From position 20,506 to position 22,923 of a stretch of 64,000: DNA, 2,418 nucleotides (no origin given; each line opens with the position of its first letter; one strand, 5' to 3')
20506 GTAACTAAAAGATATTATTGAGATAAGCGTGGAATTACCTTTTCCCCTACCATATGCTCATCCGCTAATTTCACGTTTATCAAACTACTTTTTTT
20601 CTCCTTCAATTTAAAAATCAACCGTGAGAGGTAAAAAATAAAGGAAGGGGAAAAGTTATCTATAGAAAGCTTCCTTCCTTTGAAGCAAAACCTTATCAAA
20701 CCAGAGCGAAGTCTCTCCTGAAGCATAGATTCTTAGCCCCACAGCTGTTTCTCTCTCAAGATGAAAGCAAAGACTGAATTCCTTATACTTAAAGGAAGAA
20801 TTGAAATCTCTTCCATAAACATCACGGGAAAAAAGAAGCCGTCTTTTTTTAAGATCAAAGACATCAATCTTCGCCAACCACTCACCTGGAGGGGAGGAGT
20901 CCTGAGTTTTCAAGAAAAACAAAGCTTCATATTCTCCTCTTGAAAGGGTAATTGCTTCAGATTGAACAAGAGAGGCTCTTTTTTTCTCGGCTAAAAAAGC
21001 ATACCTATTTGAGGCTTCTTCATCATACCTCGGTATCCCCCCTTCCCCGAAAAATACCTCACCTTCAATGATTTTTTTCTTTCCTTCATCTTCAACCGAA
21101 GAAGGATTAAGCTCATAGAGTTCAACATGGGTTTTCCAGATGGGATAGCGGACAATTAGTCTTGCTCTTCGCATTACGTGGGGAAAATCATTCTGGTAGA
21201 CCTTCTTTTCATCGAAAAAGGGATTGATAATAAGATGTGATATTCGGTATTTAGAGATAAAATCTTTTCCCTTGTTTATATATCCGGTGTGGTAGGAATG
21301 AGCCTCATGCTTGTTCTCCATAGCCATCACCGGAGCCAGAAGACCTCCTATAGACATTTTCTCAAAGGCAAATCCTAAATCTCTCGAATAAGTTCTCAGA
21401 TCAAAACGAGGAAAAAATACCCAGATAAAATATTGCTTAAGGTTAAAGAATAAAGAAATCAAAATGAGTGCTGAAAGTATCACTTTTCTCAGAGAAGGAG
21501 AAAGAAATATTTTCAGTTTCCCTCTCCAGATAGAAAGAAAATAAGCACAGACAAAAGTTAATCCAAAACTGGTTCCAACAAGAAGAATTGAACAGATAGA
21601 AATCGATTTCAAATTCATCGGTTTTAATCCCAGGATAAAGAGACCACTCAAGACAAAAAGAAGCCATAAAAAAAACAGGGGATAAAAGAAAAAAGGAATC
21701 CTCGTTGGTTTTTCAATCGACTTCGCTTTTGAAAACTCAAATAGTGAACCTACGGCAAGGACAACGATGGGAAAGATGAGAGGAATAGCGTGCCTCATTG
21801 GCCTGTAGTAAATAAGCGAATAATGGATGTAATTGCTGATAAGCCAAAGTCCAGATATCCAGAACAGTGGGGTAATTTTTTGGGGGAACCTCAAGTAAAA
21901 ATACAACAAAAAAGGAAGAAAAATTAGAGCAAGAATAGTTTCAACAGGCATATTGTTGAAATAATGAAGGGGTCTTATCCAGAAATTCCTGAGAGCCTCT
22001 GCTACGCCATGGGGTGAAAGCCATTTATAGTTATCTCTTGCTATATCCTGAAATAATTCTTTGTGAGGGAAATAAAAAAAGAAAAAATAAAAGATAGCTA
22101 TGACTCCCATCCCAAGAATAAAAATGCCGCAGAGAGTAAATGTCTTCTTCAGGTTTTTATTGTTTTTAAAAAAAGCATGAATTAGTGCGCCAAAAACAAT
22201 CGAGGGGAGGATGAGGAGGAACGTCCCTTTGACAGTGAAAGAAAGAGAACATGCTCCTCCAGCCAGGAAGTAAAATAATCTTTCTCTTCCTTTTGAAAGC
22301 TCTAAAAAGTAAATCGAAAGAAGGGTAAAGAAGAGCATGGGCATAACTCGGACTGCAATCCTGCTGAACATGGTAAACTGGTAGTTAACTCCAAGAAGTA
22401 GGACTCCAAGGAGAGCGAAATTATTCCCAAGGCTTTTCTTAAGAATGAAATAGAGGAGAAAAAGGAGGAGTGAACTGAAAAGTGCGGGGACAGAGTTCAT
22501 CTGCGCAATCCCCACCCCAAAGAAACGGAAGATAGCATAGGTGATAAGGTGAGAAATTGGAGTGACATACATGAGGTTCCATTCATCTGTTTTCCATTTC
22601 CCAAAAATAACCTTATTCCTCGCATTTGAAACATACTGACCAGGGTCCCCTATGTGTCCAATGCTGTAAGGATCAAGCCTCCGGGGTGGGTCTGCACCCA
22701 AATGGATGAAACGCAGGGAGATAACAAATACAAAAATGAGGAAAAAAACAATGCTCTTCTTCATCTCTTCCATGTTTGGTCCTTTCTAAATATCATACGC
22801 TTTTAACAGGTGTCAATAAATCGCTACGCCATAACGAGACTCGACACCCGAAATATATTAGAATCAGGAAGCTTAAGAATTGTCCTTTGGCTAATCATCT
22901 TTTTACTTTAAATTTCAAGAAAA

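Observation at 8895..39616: About 30 kb envelope-decoration island with GT-C enzymes, Thr-type sulfatase-fold proteins and secreted propeller-BACON proteins, but no polysaccharide export or polymerisation genes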

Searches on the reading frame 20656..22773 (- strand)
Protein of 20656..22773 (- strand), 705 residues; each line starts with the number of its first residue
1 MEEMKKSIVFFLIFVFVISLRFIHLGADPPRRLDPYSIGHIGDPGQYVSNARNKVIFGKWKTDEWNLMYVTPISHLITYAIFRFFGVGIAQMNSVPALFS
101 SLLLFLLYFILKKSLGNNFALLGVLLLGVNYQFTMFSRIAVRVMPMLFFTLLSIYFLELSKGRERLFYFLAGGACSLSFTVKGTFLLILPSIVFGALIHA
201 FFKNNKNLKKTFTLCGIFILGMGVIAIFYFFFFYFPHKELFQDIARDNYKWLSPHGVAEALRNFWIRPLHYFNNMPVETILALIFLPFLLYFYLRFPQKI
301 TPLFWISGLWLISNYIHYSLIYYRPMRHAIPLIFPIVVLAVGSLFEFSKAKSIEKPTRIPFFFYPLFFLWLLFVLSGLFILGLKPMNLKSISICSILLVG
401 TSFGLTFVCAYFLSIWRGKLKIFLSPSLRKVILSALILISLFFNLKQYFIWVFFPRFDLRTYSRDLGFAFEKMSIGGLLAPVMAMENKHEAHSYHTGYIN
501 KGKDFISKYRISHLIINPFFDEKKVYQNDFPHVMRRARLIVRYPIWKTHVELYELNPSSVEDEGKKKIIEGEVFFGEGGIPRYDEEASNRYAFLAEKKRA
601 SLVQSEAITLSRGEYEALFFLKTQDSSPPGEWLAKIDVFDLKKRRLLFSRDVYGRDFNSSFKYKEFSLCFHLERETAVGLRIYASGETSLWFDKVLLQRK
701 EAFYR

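Call 3: search_protein_families(library=pfam, proteins=[window:20656-22773:-], max_evalue=0.01)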
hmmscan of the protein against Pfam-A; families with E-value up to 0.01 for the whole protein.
window:20656-22773:- (705 aa): 1 family
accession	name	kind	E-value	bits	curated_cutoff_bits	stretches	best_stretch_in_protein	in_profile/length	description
PF13231.12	PMT_2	-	2e-09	38.3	26.1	1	72-219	4-149/160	Dolichyl-phosphate-mannose-protein mannosyltransferase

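Call 14: search_protein_families(library=ncbifam, proteins=[window:20656-22773:-], max_evalue=0.001)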
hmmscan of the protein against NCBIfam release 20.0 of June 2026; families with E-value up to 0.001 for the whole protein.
window:20656-22773:- (705 aa): 1 family
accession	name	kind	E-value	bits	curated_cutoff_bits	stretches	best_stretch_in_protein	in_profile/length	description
TIGR03663.1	TIGR03663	subfamily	1.1e-11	44.5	126.25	1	68-344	49-336/435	flippase activity-associated protein Agl23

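Call 27: search_solved_structures(query=window:20656-22773:-, max_evalue=1)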
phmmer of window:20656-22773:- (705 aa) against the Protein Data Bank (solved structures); distinct sequences matched with E-value up to 1: 0.

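Call 37: search_solved_structures(query=A4, max_evalue=10, show_alignments=2)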
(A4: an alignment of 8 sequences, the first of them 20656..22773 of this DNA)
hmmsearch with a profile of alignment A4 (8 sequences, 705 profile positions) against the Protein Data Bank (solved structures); distinct sequences matched with E-value up to 10: 1.
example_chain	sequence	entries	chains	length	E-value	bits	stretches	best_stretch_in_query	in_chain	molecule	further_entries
9n2d_E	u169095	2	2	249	0.65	11.6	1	633-701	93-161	Bam P | CarboxypepD_reg-like domain-containing protein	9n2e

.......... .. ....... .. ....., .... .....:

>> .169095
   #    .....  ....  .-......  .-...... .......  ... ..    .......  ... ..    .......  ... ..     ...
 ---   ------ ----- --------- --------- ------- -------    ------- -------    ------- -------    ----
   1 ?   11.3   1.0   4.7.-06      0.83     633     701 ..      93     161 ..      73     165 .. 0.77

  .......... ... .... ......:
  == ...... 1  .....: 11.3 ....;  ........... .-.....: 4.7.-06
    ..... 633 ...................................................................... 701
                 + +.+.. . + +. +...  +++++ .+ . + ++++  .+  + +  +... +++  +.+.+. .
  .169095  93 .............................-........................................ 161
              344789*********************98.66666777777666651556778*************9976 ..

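Call 59: find_homologous_proteins(query=A4, max_evalue=0.00001)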
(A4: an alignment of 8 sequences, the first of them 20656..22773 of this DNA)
Query A4 (8 sequences) (705 aa, profile of the alignment): 73 proteins with E <= 0.00001 among 8000 candidates.
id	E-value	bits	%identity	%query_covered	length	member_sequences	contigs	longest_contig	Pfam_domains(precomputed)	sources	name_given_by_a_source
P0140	0.0e+0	1096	36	99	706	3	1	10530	PF13231.13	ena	-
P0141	1.2e-294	998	100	100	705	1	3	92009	PF13231.13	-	-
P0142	1.8e-264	898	37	99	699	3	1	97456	PF13231.13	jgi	-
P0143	2.5e-241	821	48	99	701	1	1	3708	PF02366.25,PF13231.13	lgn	-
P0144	2.2e-239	815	46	96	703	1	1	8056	PF13231.13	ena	-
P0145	4.0e-239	814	52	99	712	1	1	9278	PF13231.13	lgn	-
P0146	3.3e-237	808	46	99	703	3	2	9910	PF13231.13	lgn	-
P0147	5.3e-237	807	51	98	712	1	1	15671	PF13231.13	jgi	jgi:4-amino-4-deoxy-L-arabinose transferase-like glycosyltransferase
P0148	1.0e-234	799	50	99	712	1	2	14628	PF13231.13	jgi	jgi:4-amino-4-deoxy-L-arabinose transferase-like glycosyltransferase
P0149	2.0e-234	798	47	96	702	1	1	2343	PF13231.13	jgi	jgi:4-amino-4-deoxy-L-arabinose transferase-like glycosyltransferase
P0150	2.2e-232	792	52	99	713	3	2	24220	PF13231.13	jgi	-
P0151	3.2e-232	791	47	97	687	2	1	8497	PF13231.13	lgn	-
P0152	1.7e-231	789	51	99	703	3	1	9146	PF13231.13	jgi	jgi:4-amino-4-deoxy-L-arabinose transferase-like glycosyltransferase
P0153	8.0e-229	780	44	99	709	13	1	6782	-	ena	-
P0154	5.2e-228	777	46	97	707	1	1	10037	PF13231.13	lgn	-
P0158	6.4e-226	770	50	99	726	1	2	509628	PF13231.13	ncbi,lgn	-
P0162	6.2e-217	741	45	99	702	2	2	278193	PF13231.13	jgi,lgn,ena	-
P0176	1.1e-206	707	47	97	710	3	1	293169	PF13231.13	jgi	jgi:4-amino-4-deoxy-L-arabinose transferase-like glycosyltransferase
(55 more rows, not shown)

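Call 60: find_encoding_contigs(protein=P0158, flank=10000, max_places=1)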
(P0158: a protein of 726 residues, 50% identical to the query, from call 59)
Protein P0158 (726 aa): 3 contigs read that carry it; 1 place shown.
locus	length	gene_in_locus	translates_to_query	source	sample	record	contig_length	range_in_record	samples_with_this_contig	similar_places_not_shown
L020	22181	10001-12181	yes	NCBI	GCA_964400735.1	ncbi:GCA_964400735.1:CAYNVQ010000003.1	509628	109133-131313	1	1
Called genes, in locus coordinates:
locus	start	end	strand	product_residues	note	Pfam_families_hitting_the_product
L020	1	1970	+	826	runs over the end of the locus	PF13004:BACON (faint), PF19190:BACON_2, PF22076:Cep192_D6 (faint), PF19190:BACON_2 (weak), PF22544:HYDIN_VesB_CFA65-like_Ig (faint), PF19190:BACON_2 (weak)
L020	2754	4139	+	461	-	PF00884:Sulfatase, PF01663:Phosphodiest (faint), PF16347:SGSH_C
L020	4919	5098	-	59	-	PF19451:DUF5989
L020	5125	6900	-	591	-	PF02543:Carbam_trans_N, PF16861:Carbam_trans_C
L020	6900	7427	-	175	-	-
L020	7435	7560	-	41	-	-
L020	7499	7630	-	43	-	-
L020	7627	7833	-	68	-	-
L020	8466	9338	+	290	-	PF01040:UbiA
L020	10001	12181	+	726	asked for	PF13231:PMT_2 (weak)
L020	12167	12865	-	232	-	PF00535:Glycos_transf_2, PF10111:Glyco_tranf_2_2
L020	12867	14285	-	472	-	PF02310:B12-binding, PF04055:Radical_SAM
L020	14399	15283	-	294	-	PF01370:Epimerase, PF04321:RmlD_sub_bind (faint)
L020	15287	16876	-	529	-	PF01266:DAO (weak), PF07992:Pyr_redox_2 (faint), PF05199:GMC_oxred_C (weak)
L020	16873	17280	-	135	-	-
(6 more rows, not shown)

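Call 61: find_encoding_contigs(protein=P0176, flank=10000, max_places=1)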
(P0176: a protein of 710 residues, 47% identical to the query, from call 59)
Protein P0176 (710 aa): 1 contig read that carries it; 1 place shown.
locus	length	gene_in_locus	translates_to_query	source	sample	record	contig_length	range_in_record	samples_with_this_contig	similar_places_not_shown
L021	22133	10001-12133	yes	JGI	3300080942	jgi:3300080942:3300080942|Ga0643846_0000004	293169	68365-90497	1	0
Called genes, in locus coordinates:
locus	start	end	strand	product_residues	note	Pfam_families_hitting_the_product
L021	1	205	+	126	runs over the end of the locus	PF13473:Cupredoxin_1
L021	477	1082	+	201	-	PF04945:YHS, PF19335:HMBD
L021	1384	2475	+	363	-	PF02540:NAD_synthase (faint), PF03054:tRNA_Me_trans, PF20259:tRNA_Me_trans_M, PF20258:tRNA_Me_trans_C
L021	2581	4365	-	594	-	PF01321:Creatinase_N, PF16189:Creatinase_N_2, PF00557:Peptidase_M24, PF16188:Peptidase_M24_C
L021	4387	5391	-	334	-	PF03601:Cons_hypoth698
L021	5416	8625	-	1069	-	PF25596:CPSase_L_D1, PF02786:CPSase_L_D2, PF02787:CPSase_L_D3, PF25596:CPSase_L_D1, PF02655:ATP-grasp_3, PF02786:CPSase_L_D2, PF02222:ATP-grasp, PF02142:MGS, +4 more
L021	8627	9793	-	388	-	PF00988:CPSase_sm_chain, PF00117:GATase, PF07722:Peptidase_C26 (weak)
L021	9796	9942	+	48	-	-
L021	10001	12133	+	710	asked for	PF13231:PMT_2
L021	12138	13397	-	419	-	PF07992:Pyr_redox_2 (faint)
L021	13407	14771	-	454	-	-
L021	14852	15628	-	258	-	PF01292:Ni_hydr_CYTB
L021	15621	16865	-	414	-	PF14522:Cytochrome_C7 (faint), PF22113:Mtrc-MtrF_II-IV_dom (faint), PF22678:Cytochrom_c_NrfB-like (weak), PF02335:Cytochrom_C552 (weak), PF14537:Cytochrom_c3_2 (weak), PF09699:Paired_CXXCH_1 (weak)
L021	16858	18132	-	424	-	PF00684:DnaJ_CXXCXGXG (faint), PF09699:Paired_CXXCH_1 (faint), PF14522:Cytochrome_C7 (faint), PF14537:Cytochrom_c3_2 (faint), PF22678:Cytochrom_c_NrfB-like (faint), PF22113:Mtrc-MtrF_II-IV_dom (weak)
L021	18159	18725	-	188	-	PF13435:Cytochrome_C554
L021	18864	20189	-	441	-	PF14522:Cytochrome_C7 (faint), PF09699:Paired_CXXCH_1 (faint), PF14537:Cytochrom_c3_2 (weak)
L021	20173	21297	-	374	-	PF00033:Cytochrome_B, PF13631:Cytochrom_B_N_2, PF00032:Cytochrom_B_C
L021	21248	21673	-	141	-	PF25471:TM_PetC, PF00355:Rieske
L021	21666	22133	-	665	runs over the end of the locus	PF03264:Cytochrom_NNT, PF02085:Cytochrom_CIII (faint), PF14522:Cytochrome_C7 (faint), PF14537:Cytochrom_c3_2 (faint), PF22113:Mtrc-MtrF_II-IV_dom (faint)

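Call 85: search_solved_structures(query=A5, max_evalue=10)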
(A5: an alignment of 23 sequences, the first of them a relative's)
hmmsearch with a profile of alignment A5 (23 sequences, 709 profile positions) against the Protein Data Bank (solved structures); distinct sequences matched with E-value up to 10: 17.
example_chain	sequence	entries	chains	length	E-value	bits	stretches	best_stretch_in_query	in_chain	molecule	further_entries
9llf_M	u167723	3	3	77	0.04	15.6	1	388-444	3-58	De novo designed GPCR exoframe modulator targeting TM3/4/5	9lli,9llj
2maw_A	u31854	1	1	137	0.29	12.7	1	331-414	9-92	Neuronal acetylcholine receptor subunit alpha-7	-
7d2y_C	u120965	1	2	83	0.36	12.4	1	475-520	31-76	RRM2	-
2lm2_A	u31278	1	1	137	0.46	12.1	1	328-424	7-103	Neuronal acetylcholine receptor subunit beta-2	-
7d1l_C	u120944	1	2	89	0.55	11.8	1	475-520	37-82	Uncharacterized protein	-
7ocx_A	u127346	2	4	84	0.92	11.1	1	475-517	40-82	Protein pid-3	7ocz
8s9l_A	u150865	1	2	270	1.7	10.2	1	552-631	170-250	Serine protease FAM111A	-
7rpm_A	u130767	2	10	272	1.8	10.1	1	331-416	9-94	Neuronal acetylcholine receptor subunit alpha-7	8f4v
8ut1_A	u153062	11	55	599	2.1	9.9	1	327-416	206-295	Neuronal acetylcholine receptor subunit alpha-7,Soluble cytochrome b562 fusion | Neuronal acetylcholine receptor subunit alpha-7,Soluble cytochrome b562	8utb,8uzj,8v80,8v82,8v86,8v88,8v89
2lly_A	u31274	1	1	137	3.5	9.2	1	329-425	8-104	Neuronal acetylcholine receptor subunit alpha-4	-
9vix_A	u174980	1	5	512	5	8.7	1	327-416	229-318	Neuronal acetylcholine receptor subunit alpha-7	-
9nx1_B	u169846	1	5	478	5.9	8.4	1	327-416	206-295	Neuronal acetylcholine receptor subunit alpha-7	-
9qtn_A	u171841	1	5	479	5.9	8.4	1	327-416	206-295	Neuronal acetylcholine receptor subunit alpha-7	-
9j37_A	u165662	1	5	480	5.9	8.4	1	327-416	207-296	Neuronal acetylcholine receptor subunit alpha-7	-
9nx0_A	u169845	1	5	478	5.9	8.4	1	327-416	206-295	Neuronal acetylcholine receptor subunit alpha-7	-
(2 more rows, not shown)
